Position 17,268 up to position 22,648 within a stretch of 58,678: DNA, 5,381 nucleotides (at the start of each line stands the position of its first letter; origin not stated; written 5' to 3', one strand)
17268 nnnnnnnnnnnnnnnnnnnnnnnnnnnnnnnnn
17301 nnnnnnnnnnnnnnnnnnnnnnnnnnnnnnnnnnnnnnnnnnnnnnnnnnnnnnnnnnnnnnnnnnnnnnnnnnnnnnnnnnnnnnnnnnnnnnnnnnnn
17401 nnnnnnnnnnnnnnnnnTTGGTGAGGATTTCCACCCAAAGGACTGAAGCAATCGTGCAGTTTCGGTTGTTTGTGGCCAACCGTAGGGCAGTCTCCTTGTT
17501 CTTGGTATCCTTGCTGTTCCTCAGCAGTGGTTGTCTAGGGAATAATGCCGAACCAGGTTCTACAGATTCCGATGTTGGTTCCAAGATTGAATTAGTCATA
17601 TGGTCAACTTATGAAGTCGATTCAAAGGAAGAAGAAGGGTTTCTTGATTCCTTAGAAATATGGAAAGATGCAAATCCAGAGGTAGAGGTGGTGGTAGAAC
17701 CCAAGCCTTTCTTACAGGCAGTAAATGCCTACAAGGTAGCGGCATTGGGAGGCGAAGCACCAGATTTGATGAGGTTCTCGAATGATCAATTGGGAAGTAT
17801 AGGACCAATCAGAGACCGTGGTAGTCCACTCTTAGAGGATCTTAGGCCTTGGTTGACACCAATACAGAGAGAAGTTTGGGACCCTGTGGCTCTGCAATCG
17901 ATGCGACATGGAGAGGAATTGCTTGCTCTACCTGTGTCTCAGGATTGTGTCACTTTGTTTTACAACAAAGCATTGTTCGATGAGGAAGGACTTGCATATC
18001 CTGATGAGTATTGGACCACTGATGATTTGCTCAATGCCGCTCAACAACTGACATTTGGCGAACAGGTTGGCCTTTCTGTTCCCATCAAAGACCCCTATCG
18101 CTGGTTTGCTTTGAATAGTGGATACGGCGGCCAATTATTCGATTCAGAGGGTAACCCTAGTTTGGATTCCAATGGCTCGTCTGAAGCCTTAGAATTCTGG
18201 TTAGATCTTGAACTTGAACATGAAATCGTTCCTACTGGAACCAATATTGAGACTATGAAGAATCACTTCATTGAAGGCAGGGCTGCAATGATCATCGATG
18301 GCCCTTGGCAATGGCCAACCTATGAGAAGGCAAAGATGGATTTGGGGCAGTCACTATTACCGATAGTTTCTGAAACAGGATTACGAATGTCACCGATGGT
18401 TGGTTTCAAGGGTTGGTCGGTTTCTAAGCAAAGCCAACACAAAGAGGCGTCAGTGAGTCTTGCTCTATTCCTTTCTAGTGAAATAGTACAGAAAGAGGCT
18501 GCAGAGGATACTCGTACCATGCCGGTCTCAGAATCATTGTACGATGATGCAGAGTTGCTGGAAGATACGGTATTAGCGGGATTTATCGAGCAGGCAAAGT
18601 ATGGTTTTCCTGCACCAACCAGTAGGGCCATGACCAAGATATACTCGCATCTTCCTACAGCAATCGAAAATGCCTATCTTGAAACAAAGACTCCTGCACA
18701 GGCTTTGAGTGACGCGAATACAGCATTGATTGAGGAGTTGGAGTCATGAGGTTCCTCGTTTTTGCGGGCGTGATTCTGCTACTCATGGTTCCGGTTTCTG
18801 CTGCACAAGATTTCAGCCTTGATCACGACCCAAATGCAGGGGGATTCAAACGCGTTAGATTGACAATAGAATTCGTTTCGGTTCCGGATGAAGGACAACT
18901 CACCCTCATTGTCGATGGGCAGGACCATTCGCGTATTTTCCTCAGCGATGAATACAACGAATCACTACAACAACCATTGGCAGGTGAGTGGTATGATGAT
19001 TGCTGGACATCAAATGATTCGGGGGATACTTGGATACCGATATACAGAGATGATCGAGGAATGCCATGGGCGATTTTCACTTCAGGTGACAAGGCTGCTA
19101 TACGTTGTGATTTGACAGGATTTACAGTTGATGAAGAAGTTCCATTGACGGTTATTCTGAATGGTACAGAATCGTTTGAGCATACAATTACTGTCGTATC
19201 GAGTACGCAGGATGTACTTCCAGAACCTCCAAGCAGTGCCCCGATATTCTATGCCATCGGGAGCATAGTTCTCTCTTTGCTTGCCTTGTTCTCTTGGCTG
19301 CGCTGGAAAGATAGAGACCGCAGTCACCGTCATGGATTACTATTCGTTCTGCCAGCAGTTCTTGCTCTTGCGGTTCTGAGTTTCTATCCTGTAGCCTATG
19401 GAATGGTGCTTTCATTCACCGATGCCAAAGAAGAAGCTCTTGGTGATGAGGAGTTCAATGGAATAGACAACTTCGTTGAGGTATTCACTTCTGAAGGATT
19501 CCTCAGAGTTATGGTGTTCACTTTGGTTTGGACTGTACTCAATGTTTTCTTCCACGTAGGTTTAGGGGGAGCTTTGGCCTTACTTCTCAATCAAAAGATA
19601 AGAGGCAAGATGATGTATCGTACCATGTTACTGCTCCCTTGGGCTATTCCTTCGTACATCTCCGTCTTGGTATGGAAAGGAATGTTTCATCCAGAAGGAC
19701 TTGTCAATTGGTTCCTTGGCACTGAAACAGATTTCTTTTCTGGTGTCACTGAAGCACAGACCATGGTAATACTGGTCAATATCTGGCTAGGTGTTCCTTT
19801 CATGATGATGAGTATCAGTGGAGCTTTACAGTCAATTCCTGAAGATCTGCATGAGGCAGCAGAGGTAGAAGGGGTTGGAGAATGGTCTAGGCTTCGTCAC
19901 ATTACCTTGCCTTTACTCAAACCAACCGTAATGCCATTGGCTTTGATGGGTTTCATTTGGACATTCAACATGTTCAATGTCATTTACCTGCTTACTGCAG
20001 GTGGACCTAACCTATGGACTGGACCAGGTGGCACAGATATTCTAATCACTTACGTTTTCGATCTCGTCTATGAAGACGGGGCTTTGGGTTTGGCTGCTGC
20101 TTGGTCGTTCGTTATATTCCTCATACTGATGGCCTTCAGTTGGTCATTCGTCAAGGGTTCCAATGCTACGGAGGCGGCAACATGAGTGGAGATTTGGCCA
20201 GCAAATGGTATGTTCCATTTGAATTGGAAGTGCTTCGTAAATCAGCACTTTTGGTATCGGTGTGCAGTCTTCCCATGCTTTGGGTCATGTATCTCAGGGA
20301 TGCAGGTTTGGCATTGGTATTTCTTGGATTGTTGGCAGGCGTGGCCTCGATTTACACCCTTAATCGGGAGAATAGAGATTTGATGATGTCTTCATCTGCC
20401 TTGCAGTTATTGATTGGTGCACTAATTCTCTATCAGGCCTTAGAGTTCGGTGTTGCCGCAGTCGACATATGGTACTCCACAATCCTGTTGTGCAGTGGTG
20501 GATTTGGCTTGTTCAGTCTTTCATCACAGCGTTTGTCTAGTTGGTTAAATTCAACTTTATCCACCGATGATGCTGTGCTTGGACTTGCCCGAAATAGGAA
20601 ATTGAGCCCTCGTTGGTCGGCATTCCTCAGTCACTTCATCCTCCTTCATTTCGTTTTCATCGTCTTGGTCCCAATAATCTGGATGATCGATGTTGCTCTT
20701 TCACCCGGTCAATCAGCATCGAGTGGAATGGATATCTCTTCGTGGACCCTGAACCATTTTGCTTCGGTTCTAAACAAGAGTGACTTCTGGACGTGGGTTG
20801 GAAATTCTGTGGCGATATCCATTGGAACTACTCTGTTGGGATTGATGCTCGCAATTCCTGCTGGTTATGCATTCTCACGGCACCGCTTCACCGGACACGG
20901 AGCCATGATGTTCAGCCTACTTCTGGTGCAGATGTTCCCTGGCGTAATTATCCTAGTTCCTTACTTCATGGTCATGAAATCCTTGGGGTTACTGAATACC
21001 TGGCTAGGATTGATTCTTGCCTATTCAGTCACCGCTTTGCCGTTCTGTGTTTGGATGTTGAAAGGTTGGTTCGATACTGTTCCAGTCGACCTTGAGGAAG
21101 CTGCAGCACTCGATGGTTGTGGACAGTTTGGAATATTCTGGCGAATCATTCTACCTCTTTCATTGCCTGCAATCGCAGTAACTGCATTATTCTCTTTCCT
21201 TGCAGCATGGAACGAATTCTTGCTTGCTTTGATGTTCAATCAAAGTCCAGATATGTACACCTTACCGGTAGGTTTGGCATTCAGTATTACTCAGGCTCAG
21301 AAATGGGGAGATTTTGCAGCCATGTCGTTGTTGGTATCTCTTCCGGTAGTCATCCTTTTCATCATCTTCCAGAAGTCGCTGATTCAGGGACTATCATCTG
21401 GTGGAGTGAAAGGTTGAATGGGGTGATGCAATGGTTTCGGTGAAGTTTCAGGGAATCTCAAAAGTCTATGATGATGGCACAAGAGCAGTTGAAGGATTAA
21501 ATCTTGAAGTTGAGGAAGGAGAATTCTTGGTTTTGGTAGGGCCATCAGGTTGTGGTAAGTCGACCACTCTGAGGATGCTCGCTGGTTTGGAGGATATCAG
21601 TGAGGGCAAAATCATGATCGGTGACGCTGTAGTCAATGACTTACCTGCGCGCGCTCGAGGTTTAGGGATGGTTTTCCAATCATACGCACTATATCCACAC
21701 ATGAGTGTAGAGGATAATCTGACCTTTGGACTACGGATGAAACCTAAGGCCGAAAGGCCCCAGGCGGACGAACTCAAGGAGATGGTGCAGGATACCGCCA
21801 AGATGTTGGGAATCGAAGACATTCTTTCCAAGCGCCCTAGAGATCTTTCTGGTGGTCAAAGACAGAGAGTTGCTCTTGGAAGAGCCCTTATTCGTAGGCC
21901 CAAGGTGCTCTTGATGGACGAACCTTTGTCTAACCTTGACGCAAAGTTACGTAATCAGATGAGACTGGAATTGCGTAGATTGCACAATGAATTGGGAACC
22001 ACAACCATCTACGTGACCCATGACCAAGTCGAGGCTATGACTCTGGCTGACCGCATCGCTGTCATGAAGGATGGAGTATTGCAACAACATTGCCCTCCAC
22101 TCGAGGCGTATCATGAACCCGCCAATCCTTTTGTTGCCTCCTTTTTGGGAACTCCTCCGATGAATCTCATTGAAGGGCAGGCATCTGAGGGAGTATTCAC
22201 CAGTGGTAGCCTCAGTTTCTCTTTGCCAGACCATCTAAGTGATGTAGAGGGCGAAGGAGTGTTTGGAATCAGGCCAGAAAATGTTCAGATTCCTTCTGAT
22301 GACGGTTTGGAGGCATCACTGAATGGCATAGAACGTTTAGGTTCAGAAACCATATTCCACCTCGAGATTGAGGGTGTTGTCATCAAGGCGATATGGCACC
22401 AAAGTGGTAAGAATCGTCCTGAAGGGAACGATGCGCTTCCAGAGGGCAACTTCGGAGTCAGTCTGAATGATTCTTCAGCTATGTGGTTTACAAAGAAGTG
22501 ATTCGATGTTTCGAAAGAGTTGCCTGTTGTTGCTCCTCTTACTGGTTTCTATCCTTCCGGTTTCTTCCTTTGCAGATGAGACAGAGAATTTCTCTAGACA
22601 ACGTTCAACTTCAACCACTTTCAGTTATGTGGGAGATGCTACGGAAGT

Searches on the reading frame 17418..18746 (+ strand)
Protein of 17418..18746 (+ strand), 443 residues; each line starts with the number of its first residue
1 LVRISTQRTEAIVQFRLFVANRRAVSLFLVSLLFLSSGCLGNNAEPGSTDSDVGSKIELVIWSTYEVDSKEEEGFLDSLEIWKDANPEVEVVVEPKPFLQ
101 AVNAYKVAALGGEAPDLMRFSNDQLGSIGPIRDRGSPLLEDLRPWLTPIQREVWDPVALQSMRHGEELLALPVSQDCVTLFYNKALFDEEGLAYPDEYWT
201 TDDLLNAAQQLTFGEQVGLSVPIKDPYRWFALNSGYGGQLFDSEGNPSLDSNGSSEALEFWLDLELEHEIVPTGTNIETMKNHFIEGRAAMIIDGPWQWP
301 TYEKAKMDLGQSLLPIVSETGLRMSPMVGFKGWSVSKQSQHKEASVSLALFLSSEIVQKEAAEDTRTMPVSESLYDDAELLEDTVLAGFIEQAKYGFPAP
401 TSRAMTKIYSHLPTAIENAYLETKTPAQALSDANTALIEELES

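Call 7: search_protein_families(library=pfam, proteins=[window:17418-18746:+], max_evalue=0.01)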
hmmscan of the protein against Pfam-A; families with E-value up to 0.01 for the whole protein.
window:17418-18746:+ (443 aa): 2 families
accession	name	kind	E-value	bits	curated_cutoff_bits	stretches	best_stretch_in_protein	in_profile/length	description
PF13416.11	SBP_bac_8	-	6.3e-27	95.5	27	1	85-383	9-274/279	Bacterial extracellular solute-binding protein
PF01547.30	SBP_bac_1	-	5.1e-21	76.4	26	1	82-358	17-306/307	Bacterial extracellular solute-binding protein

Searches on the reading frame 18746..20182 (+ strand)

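Call 7: search_protein_families(library=pfam, proteins=[window:18746-20182:+], max_evalue=0.01)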
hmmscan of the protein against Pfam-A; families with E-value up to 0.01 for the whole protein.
window:18746-20182:+ (479 aa): 1 family
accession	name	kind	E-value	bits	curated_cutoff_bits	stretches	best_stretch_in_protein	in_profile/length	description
PF00528.27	BPD_transp_1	-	3.9e-18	66.3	26.4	1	272-464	3-169/184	Binding-protein-dependent transport system inner membrane component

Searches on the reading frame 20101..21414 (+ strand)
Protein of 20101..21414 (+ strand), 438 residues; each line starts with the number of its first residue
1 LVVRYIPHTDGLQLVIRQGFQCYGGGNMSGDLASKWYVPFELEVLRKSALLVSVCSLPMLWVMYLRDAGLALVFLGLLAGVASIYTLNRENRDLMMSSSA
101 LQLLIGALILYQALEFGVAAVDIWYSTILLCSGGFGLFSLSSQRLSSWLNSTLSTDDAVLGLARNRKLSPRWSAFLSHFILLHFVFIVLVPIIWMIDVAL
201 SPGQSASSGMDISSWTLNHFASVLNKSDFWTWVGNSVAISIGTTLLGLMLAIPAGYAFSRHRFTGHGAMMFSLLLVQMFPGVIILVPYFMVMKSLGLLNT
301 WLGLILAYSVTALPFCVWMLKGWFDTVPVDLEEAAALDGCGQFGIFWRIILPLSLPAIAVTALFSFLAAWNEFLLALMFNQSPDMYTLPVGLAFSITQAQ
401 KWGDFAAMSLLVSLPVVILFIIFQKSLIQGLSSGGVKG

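Call 7: search_protein_families(library=pfam, proteins=[window:20101-21414:+], max_evalue=0.01)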
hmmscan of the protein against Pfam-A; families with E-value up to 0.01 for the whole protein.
window:20101-21414:+ (438 aa): 1 family
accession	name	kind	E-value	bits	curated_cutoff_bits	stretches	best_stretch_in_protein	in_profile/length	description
PF00528.27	BPD_transp_1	-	1.4e-19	71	26.4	1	247-424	1-175/184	Binding-protein-dependent transport system inner membrane component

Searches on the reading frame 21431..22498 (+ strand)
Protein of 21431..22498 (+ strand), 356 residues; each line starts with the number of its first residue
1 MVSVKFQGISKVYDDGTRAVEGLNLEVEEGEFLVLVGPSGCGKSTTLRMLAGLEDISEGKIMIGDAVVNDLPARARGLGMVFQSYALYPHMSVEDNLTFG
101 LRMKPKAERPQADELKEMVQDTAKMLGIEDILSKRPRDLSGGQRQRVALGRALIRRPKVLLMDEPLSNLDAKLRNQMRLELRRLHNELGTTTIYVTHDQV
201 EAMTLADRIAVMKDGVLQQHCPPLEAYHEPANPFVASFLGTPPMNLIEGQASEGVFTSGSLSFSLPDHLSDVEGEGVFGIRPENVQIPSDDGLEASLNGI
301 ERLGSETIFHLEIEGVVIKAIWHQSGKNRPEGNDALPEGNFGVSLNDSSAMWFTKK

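Call 7: search_protein_families(library=pfam, proteins=[window:21431-22498:+], max_evalue=0.01)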
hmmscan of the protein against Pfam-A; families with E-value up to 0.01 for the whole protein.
window:21431-22498:+ (356 aa): 10 families
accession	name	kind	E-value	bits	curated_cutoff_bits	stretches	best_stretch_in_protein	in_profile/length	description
PF00005.33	ABC_tran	-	8.2e-34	117.6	25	1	21-166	2-136/137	ABC transporter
PF17850.7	CysA_C_terminal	-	2e-08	35.1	29.7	1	245-287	1-43/43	CysA C-terminal regulatory domain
PF13304.12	AAA_21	-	1.3e-07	32.4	27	0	136-199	235-300/304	AAA domain, putative AbiEii toxin, Type IV TA system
PF17912.7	OB_MalK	-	2.1e-07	32.2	27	1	240-284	1-52/53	MalK OB fold domain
PF13401.12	AAA_22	-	1.6e-05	25.6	27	1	30-195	5-121/130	AAA domain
PF08402.16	TOBE_2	-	4.8e-05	23.8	21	1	279-318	2-43/76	TOBE domain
PF03215.21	Rad17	-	0.00012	22.6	23.8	1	21-52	36-67/186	Rad17 P-loop domain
PF03193.22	RsgA_GTPase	-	0.0034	17.7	30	1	20-61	97-137/174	RsgA GTPase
PF13191.12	AAA_16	-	0.0046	17.9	32.6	0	29-54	21-48/167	AAA ATPase domain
PF02463.25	SMC_N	-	0.0098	15.8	40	0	137-214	135-216/220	RecF/RecN/SMC N terminal domain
